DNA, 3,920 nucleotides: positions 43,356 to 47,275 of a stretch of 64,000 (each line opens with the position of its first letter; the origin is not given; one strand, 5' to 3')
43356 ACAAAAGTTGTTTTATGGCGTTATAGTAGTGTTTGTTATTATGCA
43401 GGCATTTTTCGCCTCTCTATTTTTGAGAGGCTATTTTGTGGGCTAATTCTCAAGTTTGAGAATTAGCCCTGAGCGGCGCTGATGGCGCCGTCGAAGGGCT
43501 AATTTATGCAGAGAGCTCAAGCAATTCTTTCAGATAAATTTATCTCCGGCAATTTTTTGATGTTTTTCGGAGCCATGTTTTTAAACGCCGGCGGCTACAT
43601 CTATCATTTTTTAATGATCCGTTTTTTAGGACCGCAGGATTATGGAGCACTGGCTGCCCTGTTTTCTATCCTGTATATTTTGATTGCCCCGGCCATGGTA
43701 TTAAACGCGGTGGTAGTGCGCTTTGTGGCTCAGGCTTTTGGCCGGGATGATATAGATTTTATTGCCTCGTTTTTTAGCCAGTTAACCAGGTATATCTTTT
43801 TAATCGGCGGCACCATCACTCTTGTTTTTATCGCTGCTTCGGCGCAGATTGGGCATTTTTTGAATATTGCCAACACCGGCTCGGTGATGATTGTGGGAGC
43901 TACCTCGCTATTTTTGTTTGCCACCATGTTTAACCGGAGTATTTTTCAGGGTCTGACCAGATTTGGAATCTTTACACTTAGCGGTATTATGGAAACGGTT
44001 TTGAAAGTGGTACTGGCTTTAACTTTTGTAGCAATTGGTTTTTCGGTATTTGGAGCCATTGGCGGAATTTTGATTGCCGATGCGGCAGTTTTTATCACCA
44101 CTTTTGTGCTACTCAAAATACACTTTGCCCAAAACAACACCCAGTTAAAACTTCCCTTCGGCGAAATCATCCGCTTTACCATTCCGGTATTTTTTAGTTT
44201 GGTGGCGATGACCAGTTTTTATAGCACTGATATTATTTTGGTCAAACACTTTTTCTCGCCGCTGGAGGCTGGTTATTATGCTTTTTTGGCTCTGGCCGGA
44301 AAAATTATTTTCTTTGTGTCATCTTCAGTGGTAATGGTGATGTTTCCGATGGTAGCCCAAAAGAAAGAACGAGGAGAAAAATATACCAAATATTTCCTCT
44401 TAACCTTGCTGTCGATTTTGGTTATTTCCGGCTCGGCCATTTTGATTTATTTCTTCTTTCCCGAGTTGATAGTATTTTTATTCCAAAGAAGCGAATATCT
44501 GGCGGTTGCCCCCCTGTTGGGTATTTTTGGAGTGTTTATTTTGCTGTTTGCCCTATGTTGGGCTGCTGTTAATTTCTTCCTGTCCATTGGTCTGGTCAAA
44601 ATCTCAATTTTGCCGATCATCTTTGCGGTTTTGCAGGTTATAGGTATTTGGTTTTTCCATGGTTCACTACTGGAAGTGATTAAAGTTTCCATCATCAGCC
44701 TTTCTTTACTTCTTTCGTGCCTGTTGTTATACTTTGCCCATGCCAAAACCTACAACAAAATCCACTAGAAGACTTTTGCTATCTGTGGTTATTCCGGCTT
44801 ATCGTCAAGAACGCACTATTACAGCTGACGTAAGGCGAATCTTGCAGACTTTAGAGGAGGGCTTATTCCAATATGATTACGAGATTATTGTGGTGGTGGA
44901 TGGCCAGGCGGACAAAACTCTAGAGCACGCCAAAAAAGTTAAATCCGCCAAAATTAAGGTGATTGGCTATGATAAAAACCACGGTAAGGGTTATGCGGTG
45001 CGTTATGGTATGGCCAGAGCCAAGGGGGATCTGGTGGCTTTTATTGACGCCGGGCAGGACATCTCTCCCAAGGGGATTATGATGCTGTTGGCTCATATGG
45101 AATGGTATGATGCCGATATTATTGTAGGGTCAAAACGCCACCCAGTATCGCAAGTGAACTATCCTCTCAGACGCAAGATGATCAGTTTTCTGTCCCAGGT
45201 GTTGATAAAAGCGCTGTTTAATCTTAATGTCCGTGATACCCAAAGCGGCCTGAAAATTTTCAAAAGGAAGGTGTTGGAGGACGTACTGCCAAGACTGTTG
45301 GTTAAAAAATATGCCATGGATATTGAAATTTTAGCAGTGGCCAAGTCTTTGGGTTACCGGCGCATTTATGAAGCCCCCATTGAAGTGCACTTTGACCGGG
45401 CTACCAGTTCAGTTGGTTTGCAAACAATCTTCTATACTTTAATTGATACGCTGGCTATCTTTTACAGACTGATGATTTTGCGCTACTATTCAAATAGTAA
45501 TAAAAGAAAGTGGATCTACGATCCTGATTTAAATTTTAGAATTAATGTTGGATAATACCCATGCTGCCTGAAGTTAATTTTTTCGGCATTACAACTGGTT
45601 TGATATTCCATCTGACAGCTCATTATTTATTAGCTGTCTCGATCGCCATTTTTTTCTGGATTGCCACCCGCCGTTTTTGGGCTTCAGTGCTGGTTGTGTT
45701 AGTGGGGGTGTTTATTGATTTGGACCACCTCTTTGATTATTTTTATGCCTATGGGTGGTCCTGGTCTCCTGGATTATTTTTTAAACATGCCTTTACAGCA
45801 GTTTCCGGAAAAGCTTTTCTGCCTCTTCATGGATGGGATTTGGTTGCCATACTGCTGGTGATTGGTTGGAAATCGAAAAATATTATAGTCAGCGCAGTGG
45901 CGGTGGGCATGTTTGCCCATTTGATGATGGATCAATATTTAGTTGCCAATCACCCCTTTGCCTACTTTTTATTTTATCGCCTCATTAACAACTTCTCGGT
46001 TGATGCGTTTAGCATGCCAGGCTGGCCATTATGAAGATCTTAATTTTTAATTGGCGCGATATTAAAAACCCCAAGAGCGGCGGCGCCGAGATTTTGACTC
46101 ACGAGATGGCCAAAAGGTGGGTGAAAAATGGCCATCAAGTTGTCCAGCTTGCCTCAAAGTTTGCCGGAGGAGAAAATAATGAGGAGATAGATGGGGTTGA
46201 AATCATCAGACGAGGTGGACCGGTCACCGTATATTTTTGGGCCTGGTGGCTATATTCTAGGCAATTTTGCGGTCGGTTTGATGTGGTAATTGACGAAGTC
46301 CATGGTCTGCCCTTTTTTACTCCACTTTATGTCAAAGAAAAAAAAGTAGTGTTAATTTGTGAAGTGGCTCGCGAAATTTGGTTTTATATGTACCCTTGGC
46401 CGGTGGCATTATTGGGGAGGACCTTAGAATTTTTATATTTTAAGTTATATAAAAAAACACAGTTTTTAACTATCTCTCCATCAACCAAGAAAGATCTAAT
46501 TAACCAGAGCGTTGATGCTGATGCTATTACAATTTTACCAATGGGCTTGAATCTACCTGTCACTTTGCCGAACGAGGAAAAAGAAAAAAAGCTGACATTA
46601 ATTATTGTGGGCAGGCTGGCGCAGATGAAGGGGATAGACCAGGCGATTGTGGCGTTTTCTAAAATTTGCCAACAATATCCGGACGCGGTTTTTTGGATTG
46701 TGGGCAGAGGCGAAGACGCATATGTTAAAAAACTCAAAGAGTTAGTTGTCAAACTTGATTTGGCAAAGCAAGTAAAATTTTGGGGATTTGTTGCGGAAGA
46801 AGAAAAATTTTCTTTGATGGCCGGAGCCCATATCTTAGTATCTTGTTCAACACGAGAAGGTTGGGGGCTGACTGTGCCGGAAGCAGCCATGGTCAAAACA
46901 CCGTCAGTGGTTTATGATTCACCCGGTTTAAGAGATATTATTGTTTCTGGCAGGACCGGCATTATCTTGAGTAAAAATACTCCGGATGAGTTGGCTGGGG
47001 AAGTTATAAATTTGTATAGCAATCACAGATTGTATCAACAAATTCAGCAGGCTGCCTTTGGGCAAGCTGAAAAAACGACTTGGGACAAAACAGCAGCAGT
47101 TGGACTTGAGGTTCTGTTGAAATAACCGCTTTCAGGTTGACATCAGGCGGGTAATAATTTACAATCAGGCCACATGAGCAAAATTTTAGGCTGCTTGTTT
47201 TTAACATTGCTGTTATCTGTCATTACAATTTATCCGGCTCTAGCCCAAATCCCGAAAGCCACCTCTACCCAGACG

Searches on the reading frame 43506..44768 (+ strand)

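Call 54: search_protein_families(library=pfam, proteins=[window:43506-44768:+], max_evalue=0.0001)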
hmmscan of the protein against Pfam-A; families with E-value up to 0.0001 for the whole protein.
window:43506-44768:+ (420 aa): 2 families
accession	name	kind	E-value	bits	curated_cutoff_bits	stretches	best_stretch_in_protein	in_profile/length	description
PF13440.11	Polysacc_synt_3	-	1.4e-10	41.4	23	1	37-334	2-291/293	Polysaccharide biosynthesis protein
PF01943.22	Polysacc_synt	-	7.3e-08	32.6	28.2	1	29-285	18-272/274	Polysaccharide biosynthesis protein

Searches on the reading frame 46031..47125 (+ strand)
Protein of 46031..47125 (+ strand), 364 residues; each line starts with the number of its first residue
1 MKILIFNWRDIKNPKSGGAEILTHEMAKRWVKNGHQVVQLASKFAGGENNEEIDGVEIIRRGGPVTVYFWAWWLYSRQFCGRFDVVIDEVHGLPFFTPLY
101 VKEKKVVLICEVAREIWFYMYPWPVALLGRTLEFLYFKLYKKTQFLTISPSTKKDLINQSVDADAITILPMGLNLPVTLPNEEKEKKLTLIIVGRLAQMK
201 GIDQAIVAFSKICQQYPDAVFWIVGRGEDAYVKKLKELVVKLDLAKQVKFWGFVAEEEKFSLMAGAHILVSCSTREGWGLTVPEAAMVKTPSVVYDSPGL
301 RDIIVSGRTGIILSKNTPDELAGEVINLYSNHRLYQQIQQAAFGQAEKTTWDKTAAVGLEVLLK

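Call 75: search_protein_families(library=pfam, proteins=[window:46031-47125:+], max_evalue=0.0001)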
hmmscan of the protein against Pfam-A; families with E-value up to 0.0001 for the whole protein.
window:46031-47125:+ (364 aa): 5 families
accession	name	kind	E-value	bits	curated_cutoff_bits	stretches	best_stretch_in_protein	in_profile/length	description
PF00534.26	Glycos_transf_1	-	7.2e-35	120.5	26.4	1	182-342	10-169/172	Glycosyl transferases group 1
PF13692.12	Glyco_trans_1_4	-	2.8e-27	96.2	27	1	189-331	3-142/142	Glycosyl transferases group 1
PF20706.3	GT4-conflict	-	6.5e-13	48.9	26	1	161-304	169-320/385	Family 4 Glycosyltransferase in conflict systems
PF13439.12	Glyco_transf_4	-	2.7e-10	41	28.5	1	17-175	2-168/170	Glycosyltransferase Family 4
PF13579.12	Glyco_trans_4_4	-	6.1e-06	27.1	29.7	1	17-172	1-158/158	Glycosyl transferase 4-like domain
